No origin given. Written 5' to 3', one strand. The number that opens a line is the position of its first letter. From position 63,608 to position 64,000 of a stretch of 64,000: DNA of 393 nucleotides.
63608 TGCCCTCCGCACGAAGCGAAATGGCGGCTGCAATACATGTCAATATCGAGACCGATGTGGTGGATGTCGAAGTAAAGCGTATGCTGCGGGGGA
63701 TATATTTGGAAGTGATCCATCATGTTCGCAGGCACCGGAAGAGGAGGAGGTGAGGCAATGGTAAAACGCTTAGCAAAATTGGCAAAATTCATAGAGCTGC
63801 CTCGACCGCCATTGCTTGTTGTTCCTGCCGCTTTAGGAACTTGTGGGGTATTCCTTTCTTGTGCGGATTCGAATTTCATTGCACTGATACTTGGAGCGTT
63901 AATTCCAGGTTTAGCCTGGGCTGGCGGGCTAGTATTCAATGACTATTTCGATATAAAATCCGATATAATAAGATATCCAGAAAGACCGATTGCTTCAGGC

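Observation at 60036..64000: Translationally coupled operon in an archaeon: SHC-like class II terpene cyclase (DxDDTA), two radical-SAM/SPASM enzymes, UbiA prenyltransferase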

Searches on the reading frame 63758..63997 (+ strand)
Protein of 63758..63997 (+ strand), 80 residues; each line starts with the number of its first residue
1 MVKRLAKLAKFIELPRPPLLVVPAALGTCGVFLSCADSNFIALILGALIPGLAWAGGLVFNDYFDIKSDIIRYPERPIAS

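Call 3: search_protein_families(library=pfam, proteins=[window:63758-63997:+], max_evalue=0.01)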
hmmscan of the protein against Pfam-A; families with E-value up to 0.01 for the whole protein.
window:63758-63997:+ (80 aa): 1 family
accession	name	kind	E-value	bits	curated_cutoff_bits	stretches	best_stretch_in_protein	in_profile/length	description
PF01040.23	UbiA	-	5.1e-07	29.7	34.2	1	22-80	3-61/250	UbiA prenyltransferase family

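Call 4: search_protein_families(library=ncbifam, proteins=[window:63758-63997:+], max_evalue=0.01)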
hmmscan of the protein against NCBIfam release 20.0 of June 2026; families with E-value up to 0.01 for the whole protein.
window:63758-63997:+ (80 aa): 10 families
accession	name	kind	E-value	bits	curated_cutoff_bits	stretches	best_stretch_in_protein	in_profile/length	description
NF009521.0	PRK12882.1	equivalog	8.9e-08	31.7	296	1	8-79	5-77/280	geranylgeranylglycerol-phosphate geranylgeranyltransferase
NF009523.0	PRK12884.1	equivalog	1.2e-07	31.3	269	1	7-80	3-76/279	prenyltransferase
NF035940.1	prenyl_rel_EboC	equivalog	2.7e-07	30.3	250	1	31-80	22-78/292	UbiA-like protein EboC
NF009522.0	PRK12883.1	equivalog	3.8e-05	23.3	353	1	9-78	4-74/279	geranylgeranylglycerol-phosphate geranylgeranyltransferase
NF009513.0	PRK12872.1-3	equivalog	9.1e-05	22.1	288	1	32-77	47-89/293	prenyltransferase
NF005742.0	PRK07566.1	equivalog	0.0024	17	313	1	28-80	48-105/315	chlorophyll synthase ChlG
TIGR01473.1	cyoE_ctaB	equivalog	0.004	16.9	210.3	1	10-78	2-74/281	heme o synthase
TIGR01476.1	chlor_syn_BchG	subfamily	0.0057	16.1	212.3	1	29-80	21-77/283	(bacterio)chlorophyll synthase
NF045897.1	SCO3242_trans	equivalog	0.0074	15.9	260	1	53-80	43-70/287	SCO3242 family prenyltransferase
NF009512.0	PRK12872.1-1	equivalog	0.0095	15.5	278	1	21-78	22-76/303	geranylgeranylglycerol-phosphate geranylgeranyltransferase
